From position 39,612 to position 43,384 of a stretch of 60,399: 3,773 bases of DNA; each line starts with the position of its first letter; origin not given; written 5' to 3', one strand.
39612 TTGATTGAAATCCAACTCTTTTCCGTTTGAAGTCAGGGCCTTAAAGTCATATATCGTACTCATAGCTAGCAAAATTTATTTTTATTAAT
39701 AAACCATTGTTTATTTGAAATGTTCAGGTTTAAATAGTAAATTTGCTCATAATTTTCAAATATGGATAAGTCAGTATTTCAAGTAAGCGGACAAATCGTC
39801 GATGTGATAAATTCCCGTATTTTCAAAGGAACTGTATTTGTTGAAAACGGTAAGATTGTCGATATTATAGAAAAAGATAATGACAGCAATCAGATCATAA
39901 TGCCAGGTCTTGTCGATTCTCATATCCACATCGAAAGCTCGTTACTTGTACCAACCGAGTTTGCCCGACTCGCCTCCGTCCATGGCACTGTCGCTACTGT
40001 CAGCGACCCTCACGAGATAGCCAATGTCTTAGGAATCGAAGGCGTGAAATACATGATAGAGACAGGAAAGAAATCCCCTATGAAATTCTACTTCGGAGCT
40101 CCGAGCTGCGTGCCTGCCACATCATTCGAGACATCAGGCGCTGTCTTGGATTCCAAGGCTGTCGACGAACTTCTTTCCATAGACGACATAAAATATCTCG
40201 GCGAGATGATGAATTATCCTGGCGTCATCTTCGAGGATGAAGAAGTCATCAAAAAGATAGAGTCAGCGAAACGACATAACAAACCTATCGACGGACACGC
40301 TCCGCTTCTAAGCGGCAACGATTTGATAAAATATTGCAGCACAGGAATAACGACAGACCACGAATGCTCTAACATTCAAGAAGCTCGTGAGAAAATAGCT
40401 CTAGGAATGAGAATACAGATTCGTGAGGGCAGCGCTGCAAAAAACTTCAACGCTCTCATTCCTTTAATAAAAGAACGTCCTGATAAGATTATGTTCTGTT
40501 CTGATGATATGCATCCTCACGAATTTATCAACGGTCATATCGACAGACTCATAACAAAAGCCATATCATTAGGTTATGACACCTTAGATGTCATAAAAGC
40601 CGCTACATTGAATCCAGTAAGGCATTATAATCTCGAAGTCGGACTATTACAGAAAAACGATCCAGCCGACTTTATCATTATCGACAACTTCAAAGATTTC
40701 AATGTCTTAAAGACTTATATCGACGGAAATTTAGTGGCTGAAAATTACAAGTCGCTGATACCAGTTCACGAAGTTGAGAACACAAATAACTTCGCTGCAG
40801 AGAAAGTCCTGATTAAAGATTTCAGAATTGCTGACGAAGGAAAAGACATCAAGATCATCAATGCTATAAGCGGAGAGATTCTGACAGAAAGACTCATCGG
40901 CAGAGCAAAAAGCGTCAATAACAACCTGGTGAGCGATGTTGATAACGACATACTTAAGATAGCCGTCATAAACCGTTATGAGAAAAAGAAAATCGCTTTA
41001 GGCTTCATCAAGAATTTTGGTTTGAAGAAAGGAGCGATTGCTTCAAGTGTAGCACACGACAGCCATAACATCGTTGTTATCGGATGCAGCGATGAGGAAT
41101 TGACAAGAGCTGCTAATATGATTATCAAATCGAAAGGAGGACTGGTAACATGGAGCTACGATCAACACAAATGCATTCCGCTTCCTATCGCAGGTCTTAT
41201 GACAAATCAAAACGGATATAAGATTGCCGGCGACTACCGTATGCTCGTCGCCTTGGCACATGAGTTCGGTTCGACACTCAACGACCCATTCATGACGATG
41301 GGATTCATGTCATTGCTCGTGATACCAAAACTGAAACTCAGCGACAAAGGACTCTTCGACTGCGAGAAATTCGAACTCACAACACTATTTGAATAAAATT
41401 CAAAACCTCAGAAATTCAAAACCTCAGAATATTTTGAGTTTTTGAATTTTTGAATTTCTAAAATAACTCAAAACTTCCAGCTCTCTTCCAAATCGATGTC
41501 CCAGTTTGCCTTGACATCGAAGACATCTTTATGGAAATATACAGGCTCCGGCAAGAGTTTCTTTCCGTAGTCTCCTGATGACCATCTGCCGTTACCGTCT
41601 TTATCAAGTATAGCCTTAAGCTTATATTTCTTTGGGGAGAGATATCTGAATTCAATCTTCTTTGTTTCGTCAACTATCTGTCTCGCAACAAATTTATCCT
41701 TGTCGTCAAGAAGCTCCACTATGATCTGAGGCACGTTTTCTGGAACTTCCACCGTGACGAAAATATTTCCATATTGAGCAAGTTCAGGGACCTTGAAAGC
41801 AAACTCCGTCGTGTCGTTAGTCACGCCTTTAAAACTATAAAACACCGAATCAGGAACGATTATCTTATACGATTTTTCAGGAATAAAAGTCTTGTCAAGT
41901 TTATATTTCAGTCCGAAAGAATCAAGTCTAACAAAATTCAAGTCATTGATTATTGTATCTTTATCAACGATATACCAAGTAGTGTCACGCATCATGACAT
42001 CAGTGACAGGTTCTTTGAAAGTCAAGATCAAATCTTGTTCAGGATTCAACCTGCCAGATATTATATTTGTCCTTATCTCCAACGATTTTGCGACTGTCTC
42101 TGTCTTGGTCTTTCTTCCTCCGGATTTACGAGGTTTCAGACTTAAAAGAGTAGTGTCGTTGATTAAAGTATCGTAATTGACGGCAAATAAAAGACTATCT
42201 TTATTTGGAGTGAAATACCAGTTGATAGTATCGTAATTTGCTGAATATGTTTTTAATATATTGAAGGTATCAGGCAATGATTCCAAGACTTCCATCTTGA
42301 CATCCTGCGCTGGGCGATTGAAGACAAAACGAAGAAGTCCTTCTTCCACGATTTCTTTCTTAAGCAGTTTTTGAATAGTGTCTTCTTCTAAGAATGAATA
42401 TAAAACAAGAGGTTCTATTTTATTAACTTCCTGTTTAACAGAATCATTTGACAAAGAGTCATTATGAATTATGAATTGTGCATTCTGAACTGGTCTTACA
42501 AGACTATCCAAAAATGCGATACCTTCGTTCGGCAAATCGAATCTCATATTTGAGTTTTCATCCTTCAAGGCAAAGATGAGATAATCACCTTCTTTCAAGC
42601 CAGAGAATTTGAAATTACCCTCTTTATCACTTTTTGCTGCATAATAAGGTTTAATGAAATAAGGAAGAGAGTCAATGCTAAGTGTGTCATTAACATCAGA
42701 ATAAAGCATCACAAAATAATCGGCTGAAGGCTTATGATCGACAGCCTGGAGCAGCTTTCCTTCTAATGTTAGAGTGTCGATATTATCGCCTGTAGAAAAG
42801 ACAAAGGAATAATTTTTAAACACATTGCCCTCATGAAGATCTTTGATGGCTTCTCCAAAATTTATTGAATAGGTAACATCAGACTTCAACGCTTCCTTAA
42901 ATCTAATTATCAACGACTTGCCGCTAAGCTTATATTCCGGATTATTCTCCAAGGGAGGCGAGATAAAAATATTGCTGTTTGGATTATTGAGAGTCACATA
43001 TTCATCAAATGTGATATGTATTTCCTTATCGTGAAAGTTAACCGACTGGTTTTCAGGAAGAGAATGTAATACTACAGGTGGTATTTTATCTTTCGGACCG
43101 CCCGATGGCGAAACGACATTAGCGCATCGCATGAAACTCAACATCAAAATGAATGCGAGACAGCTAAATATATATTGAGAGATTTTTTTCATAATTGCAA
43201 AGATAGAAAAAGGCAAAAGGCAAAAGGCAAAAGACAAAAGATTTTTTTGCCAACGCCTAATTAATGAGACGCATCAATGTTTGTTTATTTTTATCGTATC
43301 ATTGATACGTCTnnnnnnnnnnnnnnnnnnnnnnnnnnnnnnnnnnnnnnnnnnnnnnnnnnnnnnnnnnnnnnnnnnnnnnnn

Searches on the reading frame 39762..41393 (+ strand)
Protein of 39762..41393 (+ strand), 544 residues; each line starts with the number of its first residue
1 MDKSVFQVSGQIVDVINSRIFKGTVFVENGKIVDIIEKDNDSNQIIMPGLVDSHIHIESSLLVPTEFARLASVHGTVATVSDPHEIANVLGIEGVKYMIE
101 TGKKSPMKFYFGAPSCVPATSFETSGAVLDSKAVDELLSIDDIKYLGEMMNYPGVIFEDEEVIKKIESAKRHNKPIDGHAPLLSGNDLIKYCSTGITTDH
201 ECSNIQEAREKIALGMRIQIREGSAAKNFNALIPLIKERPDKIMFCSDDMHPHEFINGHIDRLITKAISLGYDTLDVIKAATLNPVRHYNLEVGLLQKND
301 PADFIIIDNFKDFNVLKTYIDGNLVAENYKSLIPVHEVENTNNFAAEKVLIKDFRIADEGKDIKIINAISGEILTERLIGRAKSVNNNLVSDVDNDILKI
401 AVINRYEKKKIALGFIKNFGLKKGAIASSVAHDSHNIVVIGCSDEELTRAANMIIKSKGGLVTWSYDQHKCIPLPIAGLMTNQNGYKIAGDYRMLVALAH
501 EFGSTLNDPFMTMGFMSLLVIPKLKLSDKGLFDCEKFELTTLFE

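Call 66: search_protein_families(library=pfam, proteins=[window:39762-41393:+], max_evalue=0.001)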
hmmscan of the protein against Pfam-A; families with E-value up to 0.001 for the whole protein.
window:39762-41393:+ (544 aa): 3 families
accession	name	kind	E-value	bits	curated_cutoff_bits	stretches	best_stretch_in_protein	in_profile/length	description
PF13382.11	Adenine_deam_C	-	6.2e-58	195.4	27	1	373-538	2-169/169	Adenine deaminase C-terminal domain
PF01979.26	Amidohydro_1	-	9.7e-42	143.9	25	1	45-325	1-345/345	Amidohydrolase family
PF07969.17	Amidohydro_3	-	1.7e-06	28.2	29.7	0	230-325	356-471/472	Amidohydrolase family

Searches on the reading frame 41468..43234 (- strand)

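Call 66: search_protein_families(library=pfam, proteins=[window:41468-43234:-], max_evalue=0.001)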
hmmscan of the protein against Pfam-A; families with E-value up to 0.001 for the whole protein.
window:41468-43234:- (588 aa): 3 families
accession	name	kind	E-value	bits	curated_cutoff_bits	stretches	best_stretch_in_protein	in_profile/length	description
PF13205.12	Big_5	-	5.7e-19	69.2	23.6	1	49-148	1-105/105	Bacterial Ig-like domain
PF09912.14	DUF2141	-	3.6e-08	33.8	24.4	0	200-241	38-84/112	Uncharacterized protein conserved in bacteria (DUF2141)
PF17210.9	SdrD_B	-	0.00013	22.5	29.7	0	200-250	42-91/112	SdrD B-like domain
